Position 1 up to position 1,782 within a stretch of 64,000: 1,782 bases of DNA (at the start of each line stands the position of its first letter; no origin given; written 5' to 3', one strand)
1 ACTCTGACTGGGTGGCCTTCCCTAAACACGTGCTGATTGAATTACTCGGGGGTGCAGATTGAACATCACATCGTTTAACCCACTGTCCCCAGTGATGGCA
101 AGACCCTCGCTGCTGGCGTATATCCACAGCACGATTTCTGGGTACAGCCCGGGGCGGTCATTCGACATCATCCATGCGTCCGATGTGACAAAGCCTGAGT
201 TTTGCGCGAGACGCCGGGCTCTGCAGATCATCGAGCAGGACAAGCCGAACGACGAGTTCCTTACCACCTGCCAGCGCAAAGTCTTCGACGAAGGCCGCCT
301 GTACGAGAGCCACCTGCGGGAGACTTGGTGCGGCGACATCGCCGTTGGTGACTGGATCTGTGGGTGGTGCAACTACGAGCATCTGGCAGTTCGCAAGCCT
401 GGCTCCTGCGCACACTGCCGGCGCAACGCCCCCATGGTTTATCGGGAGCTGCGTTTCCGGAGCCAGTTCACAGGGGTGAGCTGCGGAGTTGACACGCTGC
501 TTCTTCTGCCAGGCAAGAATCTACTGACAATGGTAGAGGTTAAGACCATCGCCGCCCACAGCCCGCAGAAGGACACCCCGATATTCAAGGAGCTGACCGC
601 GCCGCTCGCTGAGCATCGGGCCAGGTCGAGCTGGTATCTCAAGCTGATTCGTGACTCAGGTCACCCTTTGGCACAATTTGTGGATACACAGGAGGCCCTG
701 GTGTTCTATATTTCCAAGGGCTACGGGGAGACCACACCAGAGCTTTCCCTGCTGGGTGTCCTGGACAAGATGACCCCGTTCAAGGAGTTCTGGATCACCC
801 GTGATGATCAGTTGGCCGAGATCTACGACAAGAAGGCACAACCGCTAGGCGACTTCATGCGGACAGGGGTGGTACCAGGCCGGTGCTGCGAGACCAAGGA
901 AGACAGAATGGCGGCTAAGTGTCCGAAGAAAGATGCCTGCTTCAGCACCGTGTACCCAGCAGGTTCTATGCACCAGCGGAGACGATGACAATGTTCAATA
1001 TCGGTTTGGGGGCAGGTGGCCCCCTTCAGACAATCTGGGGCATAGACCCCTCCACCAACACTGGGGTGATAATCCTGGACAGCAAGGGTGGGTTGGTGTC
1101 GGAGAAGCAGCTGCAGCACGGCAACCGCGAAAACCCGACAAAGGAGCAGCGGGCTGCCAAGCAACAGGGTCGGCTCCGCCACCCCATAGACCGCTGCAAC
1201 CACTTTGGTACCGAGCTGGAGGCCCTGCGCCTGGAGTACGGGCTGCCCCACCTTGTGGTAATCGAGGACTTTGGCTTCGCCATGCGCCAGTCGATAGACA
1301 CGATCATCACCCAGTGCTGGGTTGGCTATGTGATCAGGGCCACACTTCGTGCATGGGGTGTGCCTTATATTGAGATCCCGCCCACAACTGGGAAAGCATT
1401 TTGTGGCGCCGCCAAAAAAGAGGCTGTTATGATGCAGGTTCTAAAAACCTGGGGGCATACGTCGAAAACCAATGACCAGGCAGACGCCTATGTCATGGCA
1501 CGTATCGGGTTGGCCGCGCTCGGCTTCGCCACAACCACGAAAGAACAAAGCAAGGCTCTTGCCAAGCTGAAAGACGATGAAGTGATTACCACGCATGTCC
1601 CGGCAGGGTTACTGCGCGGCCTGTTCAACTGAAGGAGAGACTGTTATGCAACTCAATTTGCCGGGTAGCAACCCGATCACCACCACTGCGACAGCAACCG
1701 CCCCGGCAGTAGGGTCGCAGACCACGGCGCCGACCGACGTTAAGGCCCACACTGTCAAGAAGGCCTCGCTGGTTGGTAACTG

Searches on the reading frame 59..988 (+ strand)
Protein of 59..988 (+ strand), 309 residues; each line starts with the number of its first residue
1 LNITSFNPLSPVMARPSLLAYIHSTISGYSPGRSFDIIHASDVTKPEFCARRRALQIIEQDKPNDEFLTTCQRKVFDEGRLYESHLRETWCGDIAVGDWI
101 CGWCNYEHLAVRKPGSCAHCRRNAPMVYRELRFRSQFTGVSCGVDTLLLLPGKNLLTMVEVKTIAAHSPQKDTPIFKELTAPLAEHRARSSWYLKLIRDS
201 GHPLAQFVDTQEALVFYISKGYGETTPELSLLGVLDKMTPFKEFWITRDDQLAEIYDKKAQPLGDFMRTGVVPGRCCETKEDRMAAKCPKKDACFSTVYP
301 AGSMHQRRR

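Call 60: search_protein_families(library=phrogs, max_evalue=0.001, proteins=[window:59-988:+])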
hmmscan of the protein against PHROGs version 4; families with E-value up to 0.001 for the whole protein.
window:59-988:+ (309 aa): 1 family
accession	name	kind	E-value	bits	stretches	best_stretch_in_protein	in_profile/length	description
phrog_2506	-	DNA, RNA and nucleotide metabolism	3.6e-43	149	1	23-300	79-339/342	exonuclease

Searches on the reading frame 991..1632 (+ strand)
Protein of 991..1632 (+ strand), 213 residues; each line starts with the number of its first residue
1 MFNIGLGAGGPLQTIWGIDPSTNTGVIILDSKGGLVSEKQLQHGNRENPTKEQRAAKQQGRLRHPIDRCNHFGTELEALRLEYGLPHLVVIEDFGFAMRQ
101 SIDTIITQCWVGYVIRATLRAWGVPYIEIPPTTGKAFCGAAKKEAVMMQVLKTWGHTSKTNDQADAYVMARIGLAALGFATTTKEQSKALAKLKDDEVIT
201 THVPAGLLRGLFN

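Call 60: search_protein_families(library=phrogs, max_evalue=0.001, proteins=[window:991-1632:+])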
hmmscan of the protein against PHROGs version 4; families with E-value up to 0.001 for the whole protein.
window:991-1632:+ (213 aa): 2 families
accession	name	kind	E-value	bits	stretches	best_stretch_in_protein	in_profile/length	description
phrog_159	-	DNA, RNA and nucleotide metabolism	2e-26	93.8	1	14-193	89-274/330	RuvC-like Holliday junction resolvase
phrog_1770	-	DNA, RNA and nucleotide metabolism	1.5e-09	39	1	14-177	5-151/158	Holliday junction resolvase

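Call 61: find_encoding_contigs(protein=window:991-1632:+, flank=10000, max_places=1)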
Protein window:991-1632:+ (213 aa): 2 contigs read that carry it; 1 place shown.
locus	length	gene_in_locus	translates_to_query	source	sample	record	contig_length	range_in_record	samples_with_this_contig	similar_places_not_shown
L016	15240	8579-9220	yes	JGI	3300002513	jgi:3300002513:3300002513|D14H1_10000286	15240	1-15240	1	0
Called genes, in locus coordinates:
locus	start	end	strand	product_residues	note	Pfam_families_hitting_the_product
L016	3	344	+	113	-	?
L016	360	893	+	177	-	-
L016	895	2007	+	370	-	-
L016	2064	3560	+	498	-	-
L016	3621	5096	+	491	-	PF00270:DEAD, PF04851:ResIII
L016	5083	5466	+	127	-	-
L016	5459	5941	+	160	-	-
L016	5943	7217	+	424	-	PF00154:RecA_N, PF13481:AAA_25 (weak)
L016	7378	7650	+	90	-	-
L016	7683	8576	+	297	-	-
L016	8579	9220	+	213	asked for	-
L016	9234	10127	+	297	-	-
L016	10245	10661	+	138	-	-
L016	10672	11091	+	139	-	-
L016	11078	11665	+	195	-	-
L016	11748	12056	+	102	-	-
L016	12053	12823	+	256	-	-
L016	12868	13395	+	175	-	-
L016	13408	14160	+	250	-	-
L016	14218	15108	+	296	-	-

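Call 64: search_protein_families(library=pfam, max_evalue=1, proteins=[L016:5083-5466:+, L016:5459-5941:+, L016:7378-7650:+, L016:360-893:+, L016:895-2007:+, L016:2064-3560:+])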
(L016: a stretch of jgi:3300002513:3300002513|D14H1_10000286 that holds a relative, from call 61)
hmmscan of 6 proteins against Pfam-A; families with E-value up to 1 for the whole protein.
L016:5083-5466:+ (127 aa): 0 families

L016:5459-5941:+ (160 aa): 0 families

L016:7378-7650:+ (90 aa): 0 families

L016:360-893:+ (177 aa): 0 families

L016:895-2007:+ (370 aa): 1 family
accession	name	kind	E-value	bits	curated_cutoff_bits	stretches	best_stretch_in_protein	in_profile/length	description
PF08275.17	DNAG_N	-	0.018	15.6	26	1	185-210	76-101/128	DNA primase catalytic core, N-terminal domain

L016:2064-3560:+ (498 aa): 1 family
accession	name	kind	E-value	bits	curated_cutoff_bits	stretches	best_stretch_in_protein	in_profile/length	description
PF25596.1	CPSase_L_D1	-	0.021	15.1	27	1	308-341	57-90/118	Carbamoyl phosphate synthase preATP-grasp domain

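Call 67: search_solved_structures(query=L016:5083-5466:+, max_evalue=10, show_alignments=2)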
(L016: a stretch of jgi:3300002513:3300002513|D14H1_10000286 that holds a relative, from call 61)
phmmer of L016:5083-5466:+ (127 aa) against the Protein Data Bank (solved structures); distinct sequences matched with E-value up to 10: 1.
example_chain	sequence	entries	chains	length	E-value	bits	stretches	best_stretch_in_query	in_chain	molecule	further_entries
4fln_A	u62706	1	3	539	0.99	12.9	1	68-110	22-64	Protease Do-like 2, chloroplastic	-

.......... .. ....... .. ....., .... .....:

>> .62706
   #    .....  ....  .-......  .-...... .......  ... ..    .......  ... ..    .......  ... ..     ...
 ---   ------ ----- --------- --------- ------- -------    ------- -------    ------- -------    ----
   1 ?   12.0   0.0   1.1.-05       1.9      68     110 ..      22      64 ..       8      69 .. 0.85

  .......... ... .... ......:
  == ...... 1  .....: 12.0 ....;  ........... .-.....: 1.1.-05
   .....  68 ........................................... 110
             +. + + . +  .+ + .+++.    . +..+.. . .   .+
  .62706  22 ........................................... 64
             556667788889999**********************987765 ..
